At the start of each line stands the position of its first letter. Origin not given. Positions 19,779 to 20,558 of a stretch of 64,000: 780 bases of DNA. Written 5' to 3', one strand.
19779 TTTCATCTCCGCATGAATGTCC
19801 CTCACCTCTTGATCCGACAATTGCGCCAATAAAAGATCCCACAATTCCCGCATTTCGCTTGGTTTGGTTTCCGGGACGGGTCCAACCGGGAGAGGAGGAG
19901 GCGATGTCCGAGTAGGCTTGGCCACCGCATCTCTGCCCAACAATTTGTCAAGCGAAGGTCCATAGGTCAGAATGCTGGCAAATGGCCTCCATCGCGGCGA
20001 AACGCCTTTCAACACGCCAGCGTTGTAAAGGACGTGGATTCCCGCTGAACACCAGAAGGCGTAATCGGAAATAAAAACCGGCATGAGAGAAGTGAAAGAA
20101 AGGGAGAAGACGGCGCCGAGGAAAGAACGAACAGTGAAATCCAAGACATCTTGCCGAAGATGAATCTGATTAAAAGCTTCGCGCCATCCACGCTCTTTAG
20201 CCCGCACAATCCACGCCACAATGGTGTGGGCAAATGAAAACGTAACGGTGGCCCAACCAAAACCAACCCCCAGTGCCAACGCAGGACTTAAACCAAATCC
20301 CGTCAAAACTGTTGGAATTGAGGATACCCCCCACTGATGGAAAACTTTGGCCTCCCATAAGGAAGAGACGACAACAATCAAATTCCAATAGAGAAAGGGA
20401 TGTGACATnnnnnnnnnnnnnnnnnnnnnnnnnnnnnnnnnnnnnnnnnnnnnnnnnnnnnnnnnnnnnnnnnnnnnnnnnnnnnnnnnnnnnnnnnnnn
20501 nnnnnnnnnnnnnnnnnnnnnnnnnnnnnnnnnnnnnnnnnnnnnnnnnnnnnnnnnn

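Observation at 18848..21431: Degenerate kinase-like domain plus intact eukaryotic-like Ser/Thr kinase domain separated by a TM module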

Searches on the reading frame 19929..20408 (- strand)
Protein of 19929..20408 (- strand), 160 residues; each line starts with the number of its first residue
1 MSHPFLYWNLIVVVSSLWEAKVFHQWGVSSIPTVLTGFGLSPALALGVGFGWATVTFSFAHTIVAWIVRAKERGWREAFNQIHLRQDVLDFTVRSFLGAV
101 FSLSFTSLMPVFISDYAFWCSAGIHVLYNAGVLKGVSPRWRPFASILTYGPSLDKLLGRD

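Call 51: search_protein_families(library=pfam, proteins=[window:19929-20408:-], max_evalue=10)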
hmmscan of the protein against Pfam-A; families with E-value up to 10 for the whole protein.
seq(160 aa): 1 family
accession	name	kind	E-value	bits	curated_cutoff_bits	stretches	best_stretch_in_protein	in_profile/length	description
PF14362.11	DUF4407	-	0.18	11.5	31.3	1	26-79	28-79/297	Domain of unknown function (DUF4407)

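Call 68: search_solved_structures(query=A3, max_evalue=10, show_alignments=2)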
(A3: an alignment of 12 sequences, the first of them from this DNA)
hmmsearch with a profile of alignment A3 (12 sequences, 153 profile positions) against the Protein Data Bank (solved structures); distinct sequences matched with E-value up to 10: 1.
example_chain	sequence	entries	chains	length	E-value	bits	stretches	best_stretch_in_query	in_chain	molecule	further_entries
9dn0_A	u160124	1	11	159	1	12.5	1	37-72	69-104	Caveolin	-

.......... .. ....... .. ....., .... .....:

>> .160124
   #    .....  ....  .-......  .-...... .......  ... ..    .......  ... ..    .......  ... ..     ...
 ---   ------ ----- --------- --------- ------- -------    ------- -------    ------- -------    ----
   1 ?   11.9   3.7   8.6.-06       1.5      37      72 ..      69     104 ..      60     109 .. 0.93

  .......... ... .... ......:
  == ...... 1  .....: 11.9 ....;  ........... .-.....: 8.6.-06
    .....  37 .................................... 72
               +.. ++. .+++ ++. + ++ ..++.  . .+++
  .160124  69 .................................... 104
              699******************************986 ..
